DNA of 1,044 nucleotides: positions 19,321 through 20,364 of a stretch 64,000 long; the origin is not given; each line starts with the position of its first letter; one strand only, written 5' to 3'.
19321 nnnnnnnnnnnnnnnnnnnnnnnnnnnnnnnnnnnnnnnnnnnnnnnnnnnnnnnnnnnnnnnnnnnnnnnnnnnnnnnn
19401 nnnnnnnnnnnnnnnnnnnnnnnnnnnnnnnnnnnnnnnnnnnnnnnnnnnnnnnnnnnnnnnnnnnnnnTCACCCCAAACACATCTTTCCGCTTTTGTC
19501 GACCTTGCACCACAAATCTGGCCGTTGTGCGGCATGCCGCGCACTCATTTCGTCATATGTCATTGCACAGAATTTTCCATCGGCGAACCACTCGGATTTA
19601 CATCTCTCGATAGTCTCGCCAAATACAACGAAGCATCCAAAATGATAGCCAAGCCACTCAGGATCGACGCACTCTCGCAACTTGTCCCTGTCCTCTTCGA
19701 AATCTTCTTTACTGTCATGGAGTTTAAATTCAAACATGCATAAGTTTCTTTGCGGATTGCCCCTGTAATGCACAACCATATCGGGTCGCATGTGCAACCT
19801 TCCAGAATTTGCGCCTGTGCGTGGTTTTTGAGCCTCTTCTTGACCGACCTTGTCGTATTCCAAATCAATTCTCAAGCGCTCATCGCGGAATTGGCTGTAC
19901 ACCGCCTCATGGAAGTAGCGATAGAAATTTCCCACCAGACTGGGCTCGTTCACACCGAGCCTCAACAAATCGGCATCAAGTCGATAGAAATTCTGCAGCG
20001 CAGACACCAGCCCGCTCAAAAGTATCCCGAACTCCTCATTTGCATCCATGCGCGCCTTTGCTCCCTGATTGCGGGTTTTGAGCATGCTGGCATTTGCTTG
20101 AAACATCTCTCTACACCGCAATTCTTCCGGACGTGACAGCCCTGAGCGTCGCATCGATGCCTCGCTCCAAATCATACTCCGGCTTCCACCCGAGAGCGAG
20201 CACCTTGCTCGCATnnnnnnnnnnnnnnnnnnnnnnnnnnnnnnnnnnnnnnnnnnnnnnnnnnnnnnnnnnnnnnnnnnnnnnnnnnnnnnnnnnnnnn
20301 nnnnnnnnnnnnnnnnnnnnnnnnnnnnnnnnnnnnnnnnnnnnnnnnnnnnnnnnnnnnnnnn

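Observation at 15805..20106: Two-gene SIR2 module: PD-(D/E)xK-like protein upstream of a 1189-aa N-terminal SIR2 protein (DSR-like but with a partner gene)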

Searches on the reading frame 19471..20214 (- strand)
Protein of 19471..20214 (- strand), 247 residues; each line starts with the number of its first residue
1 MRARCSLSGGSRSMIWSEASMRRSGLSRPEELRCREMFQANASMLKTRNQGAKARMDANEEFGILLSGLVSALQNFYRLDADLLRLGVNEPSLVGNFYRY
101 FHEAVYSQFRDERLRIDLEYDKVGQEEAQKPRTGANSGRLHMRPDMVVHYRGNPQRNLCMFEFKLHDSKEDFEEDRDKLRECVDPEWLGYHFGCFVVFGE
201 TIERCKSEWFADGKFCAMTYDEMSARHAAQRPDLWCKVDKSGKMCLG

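Call 3: search_protein_families(library=pfam, proteins=[window:19471-20214:-], max_evalue=0.1)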
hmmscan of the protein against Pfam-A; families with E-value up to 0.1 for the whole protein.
window:19471-20214:- (247 aa): 0 families

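Call 4: search_protein_families(library=padloc, proteins=[window:19471-20214:-], max_evalue=0.1)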
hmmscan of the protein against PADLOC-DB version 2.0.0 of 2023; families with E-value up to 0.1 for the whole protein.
window:19471-20214:- (247 aa): 3 families
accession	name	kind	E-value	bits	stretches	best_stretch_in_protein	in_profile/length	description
PDLC03986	PD-Lambda-3_A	-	1.1e-08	33.2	1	70-200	21-147/159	-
PDLC04509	PDC-M20A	-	0.0036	15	1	142-165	145-168/213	-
PDLC04510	PDC-M20A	-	0.0037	14.9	1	142-165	197-220/267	-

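Call 5: search_protein_families(library=ncbifam, proteins=[window:19471-20214:-], max_evalue=0.1)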
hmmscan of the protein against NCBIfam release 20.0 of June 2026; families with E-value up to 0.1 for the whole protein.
window:19471-20214:- (247 aa): 0 families

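Call 10: find_homologous_proteins(query=window:19471-20106:-, max_evalue=0.001)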
Query window:19471-20106:- (211 aa): 2 proteins with E <= 0.001 among 52 candidates.
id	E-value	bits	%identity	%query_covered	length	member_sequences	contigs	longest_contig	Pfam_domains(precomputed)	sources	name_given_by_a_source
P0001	1.0e-143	495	100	100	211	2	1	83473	-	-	-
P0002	5.8e-38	149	52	70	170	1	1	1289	-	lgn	-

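Call 12: find_encoding_contigs(protein=P0002, flank=10000)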
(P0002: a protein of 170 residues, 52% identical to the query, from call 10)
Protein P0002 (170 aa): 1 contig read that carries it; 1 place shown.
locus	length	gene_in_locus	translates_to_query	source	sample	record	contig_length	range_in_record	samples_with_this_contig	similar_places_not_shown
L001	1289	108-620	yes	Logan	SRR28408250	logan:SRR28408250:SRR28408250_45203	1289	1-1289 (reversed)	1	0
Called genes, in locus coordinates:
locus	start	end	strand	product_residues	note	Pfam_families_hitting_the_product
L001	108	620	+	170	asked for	-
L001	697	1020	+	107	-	-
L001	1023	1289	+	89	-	?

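Call 13: find_encoding_contigs(protein=window:19471-20106:-, flank=10000)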
Protein window:19471-20106:- (211 aa): no gene with exactly this product is on record in the collection.

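Call 17: search_solved_structures(query=window:19471-20106:-, max_evalue=10)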
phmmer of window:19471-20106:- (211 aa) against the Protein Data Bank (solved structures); distinct sequences matched with E-value up to 10: 1.
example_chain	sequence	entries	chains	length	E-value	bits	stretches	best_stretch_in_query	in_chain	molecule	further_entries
9i1r_C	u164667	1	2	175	1.2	12.1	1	20-51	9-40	Phycocyanin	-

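Call 22: search_protein_representatives(protein=window:19471-20106:-)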
Query: 211 residues. Proteins with E-value up to 0.001 (for the whole library): 369; up to 1e-10: 14; up to 1e-30: 5. The best 150 are listed.
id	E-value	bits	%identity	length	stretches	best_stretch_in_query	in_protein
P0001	3.2e-144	494.5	100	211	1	1-211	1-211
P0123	1.1e-39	152.8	52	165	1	17-176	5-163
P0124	5.7e-37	144.0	47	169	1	18-175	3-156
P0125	1.9e-36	142.3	47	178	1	22-178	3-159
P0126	2.0e-34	135.7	48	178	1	20-185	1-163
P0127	1.7e-28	116.3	41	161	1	21-180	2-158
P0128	1.2e-15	74.3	42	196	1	15-145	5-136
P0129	1.3e-14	70.9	33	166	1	35-179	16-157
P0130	8.6e-14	68.2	34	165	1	34-178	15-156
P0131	2.6e-12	63.4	31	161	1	35-173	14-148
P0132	8.4e-12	61.7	30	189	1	29-179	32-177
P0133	1.4e-11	61.0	33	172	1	29-180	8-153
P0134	1.5e-11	60.9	34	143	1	23-162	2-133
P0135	3.5e-11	59.7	31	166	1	30-162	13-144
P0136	2.6e-10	56.9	37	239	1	32-164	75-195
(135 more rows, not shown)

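Call 25: find_encoding_contigs(protein=P0124, flank=10000, max_places=3)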
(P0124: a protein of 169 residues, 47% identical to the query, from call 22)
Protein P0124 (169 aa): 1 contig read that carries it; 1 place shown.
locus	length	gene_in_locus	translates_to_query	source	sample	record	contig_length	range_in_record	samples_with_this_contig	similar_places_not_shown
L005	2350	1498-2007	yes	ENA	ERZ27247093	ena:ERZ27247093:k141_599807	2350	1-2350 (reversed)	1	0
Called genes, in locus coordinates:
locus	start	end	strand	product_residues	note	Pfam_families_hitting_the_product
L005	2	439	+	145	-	?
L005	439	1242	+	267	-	PF08843:AbiEii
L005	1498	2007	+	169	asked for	-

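Call 26: search_protein_families(library=padloc, alignment_id=A1, max_evalue=0.01)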
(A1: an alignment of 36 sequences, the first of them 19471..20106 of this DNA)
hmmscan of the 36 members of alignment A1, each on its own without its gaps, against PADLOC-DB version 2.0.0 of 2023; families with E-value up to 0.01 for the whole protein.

A. member 1, window:19471-20106:- (211 aa): 3 families
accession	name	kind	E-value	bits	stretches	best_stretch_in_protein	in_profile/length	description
PDLC03986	PD-Lambda-3_A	-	6.7e-09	33.9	1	34-164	21-147/159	-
PDLC04509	PDC-M20A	-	0.0029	15.3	1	106-129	145-168/213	-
PDLC04510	PDC-M20A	-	0.0037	14.9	1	106-129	197-220/267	-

B. families by the number of members that match (of 36 scanned): 7 families
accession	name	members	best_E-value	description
PDLC03986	PD-Lambda-3_A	36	1.5e-26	-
PDLC04510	PDC-M20A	5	0.00012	-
PDLC04509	PDC-M20A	3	0.0029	-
PDLC04134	mad2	1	0.00021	mads_2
PDLC04511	PDC-M20A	1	0.0024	-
PDLC03532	REase_II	1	0.0054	Type II restriction enzyme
PDLC02422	PprDinG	1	0.0056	-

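Call 28: find_homologous_proteins(query=A1, max_evalue=0.001)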
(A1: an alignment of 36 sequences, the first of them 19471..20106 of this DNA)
Query A1 (36 sequences) (211 aa, profile of the alignment): 1628 proteins with E <= 0.001 among 4869 candidates; the best 120 are listed.
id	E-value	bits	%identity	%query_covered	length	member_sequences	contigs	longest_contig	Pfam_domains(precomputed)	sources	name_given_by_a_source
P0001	6.6e-48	180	100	100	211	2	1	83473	-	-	-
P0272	1.7e-42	163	28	67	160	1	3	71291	-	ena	-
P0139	1.5e-40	156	27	69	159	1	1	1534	-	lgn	-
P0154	2.1e-39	153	27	78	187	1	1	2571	-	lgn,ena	-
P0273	8.2e-39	151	27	75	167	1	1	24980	-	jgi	jgi:hypothetical protein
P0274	1.1e-38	150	27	72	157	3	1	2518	PF08774.18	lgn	-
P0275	1.2e-38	150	31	49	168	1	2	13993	-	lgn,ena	-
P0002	1.2e-38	150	52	70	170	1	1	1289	-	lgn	-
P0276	1.6e-38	150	31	46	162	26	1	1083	-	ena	-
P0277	1.7e-38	150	28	69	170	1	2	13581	-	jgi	-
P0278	2.0e-38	149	25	72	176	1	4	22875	-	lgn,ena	-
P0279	2.6e-38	149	26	70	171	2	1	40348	-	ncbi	-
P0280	2.7e-38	149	29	50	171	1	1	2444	-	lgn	-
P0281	2.7e-38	149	30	58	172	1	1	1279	-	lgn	-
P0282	3.1e-38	149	32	34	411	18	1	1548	-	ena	-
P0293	1.8e-36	143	29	68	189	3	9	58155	-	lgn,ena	-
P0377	4.4e-33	132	28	79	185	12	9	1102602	-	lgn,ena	-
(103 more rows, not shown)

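Call 41: find_related_loci(query=A3, collection=metagenome_contigs, flank=8000)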
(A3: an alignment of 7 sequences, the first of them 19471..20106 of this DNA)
Query A3 (211 aa) in metagenome_contigs; peptide patterns used: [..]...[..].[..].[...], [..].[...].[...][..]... (x = any residue, [..] = any of these).
125 stretches matched a pattern; 1 encode a relative of the query (tblastn E <= 1e-3); 1 distinct loci.
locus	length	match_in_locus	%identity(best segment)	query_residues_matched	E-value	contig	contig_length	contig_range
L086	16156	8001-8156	40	26-77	6e-6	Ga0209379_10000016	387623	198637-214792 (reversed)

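Call 44: find_encoding_contigs(protein=P0272, flank=5000, max_places=3)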
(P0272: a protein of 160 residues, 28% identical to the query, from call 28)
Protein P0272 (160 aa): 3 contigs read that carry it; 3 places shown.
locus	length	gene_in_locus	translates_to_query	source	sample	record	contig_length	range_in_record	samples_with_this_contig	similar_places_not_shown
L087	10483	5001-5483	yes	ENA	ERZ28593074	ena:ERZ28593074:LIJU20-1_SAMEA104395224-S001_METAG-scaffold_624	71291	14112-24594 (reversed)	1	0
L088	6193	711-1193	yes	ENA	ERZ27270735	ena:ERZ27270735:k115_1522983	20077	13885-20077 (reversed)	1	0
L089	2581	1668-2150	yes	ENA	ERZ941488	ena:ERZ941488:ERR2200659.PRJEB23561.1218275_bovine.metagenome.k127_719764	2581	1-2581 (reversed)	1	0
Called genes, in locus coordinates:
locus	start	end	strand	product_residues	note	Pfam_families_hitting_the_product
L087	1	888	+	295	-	PF07883:Cupin_2, PF02311:AraC_binding (weak), PF12833:HTH_18, PF00165:HTH_AraC (weak)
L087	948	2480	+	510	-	PF12161:HsdM_N, PF02384:N6_Mtase, PF07669:Eco57I (weak)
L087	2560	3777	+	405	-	PF13173:AAA_14, PF13635:DUF4143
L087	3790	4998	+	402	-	PF01420:Methylase_S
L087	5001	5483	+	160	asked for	-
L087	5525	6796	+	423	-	-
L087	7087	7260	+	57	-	-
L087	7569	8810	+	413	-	PF13173:AAA_14, PF13635:DUF4143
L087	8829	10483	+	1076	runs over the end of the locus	PF04313:HSDR_N, PF04851:ResIII, PF18766:SWI2_SNF2, PF22679:T1R_D3-like, PF11867:T1RH-like_C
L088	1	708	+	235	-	?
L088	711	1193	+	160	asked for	-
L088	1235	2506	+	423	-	-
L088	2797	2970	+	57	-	-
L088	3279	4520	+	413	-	PF13173:AAA_14, PF13635:DUF4143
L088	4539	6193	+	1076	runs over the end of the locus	PF04313:HSDR_N, PF04851:ResIII, PF18766:SWI2_SNF2, PF22679:T1R_D3-like, PF11867:T1RH-like_C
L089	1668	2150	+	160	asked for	-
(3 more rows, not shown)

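Call 45: find_encoding_contigs(protein=P0293, flank=5000, max_places=3)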
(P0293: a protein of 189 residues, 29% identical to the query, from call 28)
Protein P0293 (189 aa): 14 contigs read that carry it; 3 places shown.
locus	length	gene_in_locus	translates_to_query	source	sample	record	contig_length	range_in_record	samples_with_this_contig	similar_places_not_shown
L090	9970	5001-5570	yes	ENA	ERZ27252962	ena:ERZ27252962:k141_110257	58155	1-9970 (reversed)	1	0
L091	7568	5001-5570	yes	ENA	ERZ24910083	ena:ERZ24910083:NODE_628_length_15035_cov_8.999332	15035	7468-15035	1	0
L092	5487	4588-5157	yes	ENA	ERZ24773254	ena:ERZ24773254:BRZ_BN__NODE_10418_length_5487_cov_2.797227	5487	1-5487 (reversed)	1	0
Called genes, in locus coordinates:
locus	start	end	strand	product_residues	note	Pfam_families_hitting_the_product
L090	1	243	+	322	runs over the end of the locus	PF14659:Phage_int_SAM_3, PF00589:Phage_integrase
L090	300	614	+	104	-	PF20648:DUF6809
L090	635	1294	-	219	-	PF13490:zf-HC2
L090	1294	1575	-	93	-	PF08281:Sigma70_r4_2, PF04545:Sigma70_r4 (weak)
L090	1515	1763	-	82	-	PF04542:Sigma70_r2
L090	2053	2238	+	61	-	PF12728:HTH_17 (weak)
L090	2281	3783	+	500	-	PF12161:HsdM_N, PF02384:N6_Mtase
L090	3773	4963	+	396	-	PF01420:Methylase_S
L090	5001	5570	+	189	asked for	-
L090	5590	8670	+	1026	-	PF04313:HSDR_N, PF04851:ResIII, PF18766:SWI2_SNF2, PF22679:T1R_D3-like, PF11867:T1RH-like_C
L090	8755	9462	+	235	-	-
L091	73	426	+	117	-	PF14198:TnpV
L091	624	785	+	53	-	-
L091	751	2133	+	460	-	PF03432:Relaxase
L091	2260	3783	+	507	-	PF12161:HsdM_N, PF02384:N6_Mtase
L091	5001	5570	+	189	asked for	-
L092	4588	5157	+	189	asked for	-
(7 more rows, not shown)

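Call 46: find_encoding_contigs(protein=P0377, flank=5000, max_places=3)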
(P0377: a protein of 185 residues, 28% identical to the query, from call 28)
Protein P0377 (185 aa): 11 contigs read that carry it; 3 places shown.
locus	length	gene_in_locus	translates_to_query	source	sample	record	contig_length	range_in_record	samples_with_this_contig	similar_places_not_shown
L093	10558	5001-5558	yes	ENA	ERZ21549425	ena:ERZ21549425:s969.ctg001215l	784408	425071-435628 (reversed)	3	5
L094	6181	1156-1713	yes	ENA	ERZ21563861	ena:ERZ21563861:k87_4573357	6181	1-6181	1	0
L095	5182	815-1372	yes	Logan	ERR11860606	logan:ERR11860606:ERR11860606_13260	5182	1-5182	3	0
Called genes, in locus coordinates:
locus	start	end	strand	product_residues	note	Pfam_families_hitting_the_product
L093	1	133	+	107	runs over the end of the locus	PF18843:LPD28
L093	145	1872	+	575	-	PF19597:TrbL_4 (weak)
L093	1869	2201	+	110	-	-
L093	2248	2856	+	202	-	PF12146:Hydrolase_4 (faint)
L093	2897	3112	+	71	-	-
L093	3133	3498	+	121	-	PF10852:DUF2651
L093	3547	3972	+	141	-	PF14184:YrvL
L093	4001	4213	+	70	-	-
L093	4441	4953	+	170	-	PF15731:MqsA_antitoxin (weak), PF12844:HTH_19, PF13560:HTH_31, PF01381:HTH_3, PF13443:HTH_26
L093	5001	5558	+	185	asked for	-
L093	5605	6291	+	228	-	-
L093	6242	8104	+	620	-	PF12846:AAA_10 (faint), PF19044:P-loop_TraG (weak)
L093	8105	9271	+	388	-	PF13702:Lysozyme_like, PF05382:Amidase_5 (faint), PF00877:NLPC_P60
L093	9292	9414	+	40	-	-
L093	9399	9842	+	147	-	-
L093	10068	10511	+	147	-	-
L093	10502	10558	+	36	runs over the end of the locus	-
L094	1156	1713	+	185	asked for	-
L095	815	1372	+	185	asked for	-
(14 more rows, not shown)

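Call 47: search_dna_similar(query=P0272, collection=plasmids, mode=protein, max_evalue=0.001, max_rows=40)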
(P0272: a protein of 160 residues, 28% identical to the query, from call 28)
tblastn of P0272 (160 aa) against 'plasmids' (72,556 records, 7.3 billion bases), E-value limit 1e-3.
Records with a match: 41; places in all: 41; records where one place covers at least 80% of the query: 2.
Best place of each record, by identity: <60% 41.
By first word of the organism name: Klebsiella 22; Raoultella 5; Salmonella 3; Xanthomonas 3; Enterobacter 2; Escherichia 2; Pukyongiella 1; Photobacterium 1; Ralstonia 1; Serratia 1.
By predicted mobility (MOB-suite, as given by PLSDB): conjugative 33; non-mobilizable 7; mobilizable 1.
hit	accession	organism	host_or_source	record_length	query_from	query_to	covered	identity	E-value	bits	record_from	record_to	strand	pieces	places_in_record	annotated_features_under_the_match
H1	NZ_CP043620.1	Pukyongiella litopenaei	Penaeus vannamei (shrimp),cultured ...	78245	1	138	86%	31.1%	4e-6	52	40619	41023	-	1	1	hypothetical protein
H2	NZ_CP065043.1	Photobacterium damselae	Seriola lalandi,cell culture,caudal ...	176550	12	139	80%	33.1%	7e-10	63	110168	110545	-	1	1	hypothetical protein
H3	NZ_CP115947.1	Ralstonia solanacearum MolK2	Musa sp.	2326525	1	105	66%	34.8%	1e-7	57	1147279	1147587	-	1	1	record has no annotation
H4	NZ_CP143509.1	Klebsiella pneumoniae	cell culture,Human rectal swab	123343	10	105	60%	37.0%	1e-5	51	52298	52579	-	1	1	none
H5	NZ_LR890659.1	Serratia marcescens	Homo sapiens,rectal swab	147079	10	105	60%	37.0%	1e-5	51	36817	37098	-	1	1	none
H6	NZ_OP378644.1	Klebsiella michiganensis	-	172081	10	105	60%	37.0%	1e-5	51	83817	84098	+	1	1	none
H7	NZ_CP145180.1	Raoultella ornithinolytica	Hospital waste water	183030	10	105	60%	37.0%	1e-5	51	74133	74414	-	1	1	none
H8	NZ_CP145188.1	Raoultella ornithinolytica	-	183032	10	105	60%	37.0%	1e-5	51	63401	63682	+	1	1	none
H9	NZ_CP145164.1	Raoultella ornithinolytica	-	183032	10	105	60%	37.0%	1e-5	51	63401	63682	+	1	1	none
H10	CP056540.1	Klebsiella oxytoca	culture,Freshwater sample from ...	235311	10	105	60%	37.0%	1e-5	51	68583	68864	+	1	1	none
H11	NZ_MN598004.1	Enterobacter cloacae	-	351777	10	105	60%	37.0%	1e-5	51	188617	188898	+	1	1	none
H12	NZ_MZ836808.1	Klebsiella pneumoniae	-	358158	10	105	60%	37.0%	1e-5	51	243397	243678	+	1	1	none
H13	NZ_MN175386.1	Klebsiella pneumoniae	-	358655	10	105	60%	37.0%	1e-5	51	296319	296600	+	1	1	none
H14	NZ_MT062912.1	Raoultella ornithinolytica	-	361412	10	105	60%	37.0%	1e-5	51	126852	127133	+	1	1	none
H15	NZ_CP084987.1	Klebsiella pneumoniae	Homo sapiens,blood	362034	10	105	60%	37.0%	1e-5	51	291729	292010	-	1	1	none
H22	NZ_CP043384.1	Enterobacter hormaechei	Homo sapiens,pure culture,blood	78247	22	105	53%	39.6%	1e-6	54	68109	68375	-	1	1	hypothetical protein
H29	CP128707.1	Klebsiella pneumoniae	Homo sapiens,blood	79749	1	95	59%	33.3%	7e-4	46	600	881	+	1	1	hypothetical protein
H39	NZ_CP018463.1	Xanthomonas euvesicatoria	Capsicum frutescens,pathogen ...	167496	14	105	57%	31.3%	3e-4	47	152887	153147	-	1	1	hypothetical protein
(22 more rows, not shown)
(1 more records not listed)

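Call 48: search_protein_families(library=padloc, proteins=[L087:5525-6796:+, L093:5605-6291:+, L001:673-1020:+], max_evalue=0.01)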
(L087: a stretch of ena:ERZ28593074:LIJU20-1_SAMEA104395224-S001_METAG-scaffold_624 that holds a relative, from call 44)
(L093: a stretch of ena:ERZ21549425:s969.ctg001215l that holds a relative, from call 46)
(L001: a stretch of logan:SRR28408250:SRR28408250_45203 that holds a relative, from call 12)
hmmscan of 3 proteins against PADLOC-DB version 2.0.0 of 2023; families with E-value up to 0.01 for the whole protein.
L087:5525-6796:+ (423 aa): 0 families

L093:5605-6291:+ (228 aa): 0 families

L001:673-1020:+ (115 aa): 0 families

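Call 49: get_annotated_region(hit=H2, flank=4000)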
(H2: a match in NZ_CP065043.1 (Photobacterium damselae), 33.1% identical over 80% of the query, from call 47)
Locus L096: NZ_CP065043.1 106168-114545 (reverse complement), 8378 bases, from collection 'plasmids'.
description: Photobacterium damselae subsp. damselae strain AS-16-0963-3 plasmid pPHDD1, complete sequence
organism: Photobacterium damselae (NCBI taxid 85581)
taxonomy: Bacteria; Pseudomonadota; Gammaproteobacteria; Vibrionales; Vibrionaceae; Photobacterium; Photobacterium damselae
host: -; source: Seriola lalandi,cell culture,caudal kidney,farmed fish; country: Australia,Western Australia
typing (MOB-suite, as given by PLSDB): conjugative; relaxase MOBF; mating-pair formation MPF_F
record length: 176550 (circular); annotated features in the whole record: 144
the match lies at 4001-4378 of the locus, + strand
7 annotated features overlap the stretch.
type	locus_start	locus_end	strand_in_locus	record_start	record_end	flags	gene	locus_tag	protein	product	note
CDS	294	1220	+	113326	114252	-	-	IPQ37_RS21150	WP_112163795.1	porin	-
CDS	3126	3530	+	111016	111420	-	-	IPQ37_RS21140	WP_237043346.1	hypothetical protein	-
CDS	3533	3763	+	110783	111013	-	-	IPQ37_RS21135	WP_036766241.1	hypothetical protein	-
CDS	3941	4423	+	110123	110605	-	-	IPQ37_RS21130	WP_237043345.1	hypothetical protein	-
CDS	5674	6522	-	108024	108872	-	-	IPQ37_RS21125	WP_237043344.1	serine protease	-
CDS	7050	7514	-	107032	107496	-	-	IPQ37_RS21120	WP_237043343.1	hypothetical protein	-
CDS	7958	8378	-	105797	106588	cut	mauJ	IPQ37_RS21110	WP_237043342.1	methylamine utilization protein MauJ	-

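Call 50: get_annotated_region(hit=H22, flank=4000)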
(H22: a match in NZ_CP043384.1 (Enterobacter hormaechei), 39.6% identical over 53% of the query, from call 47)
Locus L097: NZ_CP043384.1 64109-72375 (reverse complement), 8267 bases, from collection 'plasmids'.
description: Enterobacter hormaechei subsp. xiangfangensis strain WCHEX045001 plasmid p1_045001, complete sequence
organism: Enterobacter hormaechei (NCBI taxid 1296536)
taxonomy: Bacteria; Pseudomonadota; Gammaproteobacteria; Enterobacterales; Enterobacteriaceae; Enterobacter; Enterobacter hormaechei
host: -; source: Homo sapiens,pure culture,blood; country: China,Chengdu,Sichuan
typing (MOB-suite, as given by PLSDB): mobilizable; replicon rep_cluster_1756; relaxase MOBF
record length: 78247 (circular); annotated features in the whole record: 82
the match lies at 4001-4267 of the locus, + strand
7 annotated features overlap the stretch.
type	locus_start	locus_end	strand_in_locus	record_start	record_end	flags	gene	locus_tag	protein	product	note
CDS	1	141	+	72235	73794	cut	-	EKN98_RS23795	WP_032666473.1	type IV secretion system DNA-binding domain-containing protein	-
CDS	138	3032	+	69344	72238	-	mobF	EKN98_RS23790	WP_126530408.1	MobF family relaxase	-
CDS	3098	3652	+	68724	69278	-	-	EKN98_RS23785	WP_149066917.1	restriction endonuclease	GO:0009307 - DNA restriction-modification system [Evidence IEA]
CDS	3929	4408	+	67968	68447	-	-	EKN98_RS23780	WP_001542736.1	hypothetical protein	-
CDS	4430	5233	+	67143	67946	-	-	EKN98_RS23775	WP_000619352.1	TIGR02391 family protein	-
CDS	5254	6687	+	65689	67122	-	-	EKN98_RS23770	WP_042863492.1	restriction endonuclease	GO:0009307 - DNA restriction-modification system [Evidence IEA]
CDS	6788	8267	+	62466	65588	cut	-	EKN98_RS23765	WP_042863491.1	hypothetical protein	-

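Call 51: get_annotated_region(hit=H1, flank=4000)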
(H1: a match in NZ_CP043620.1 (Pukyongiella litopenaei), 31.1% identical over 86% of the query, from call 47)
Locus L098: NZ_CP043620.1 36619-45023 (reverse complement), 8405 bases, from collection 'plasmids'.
description: Pukyongiella litopenaei strain SH-1 plasmid p2, complete sequence
organism: Pukyongiella litopenaei (NCBI taxid 2605946)
taxonomy: Bacteria; Pseudomonadota; Alphaproteobacteria; Rhodobacterales; Paracoccaceae; Pukyongiella; Pukyongiella litopenaei
host: -; source: Penaeus vannamei (shrimp),cultured bacterium,intestine content; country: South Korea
typing (MOB-suite, as given by PLSDB): conjugative; replicon rep_cluster_579; relaxase MOBP; mating-pair formation MPF_T
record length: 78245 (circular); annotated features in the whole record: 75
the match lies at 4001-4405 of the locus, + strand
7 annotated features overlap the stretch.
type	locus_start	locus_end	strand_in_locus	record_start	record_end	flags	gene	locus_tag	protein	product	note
CDS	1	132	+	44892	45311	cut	-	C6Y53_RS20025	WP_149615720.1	hypothetical protein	-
CDS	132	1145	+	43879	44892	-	-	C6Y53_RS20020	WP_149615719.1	type IV secretion system protein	-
CDS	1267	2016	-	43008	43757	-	qatD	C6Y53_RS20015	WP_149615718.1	Qat anti-phage system TatD family nuclease QatD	GO:0051607 - defense response to virus [Evidence IEA]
CDS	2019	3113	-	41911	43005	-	qatC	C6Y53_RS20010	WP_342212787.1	Qat anti-phage system QueC-like protein QatC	GO:0051607 - defense response to virus [Evidence IEA]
CDS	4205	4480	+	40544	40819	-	-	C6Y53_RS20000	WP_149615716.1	hypothetical protein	-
CDS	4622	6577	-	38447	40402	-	-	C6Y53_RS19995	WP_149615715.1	type IV secretory system conjugative DNA transfer family protein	-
CDS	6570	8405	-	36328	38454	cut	-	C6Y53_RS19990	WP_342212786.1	relaxase/mobilization nuclease domain-containing protein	-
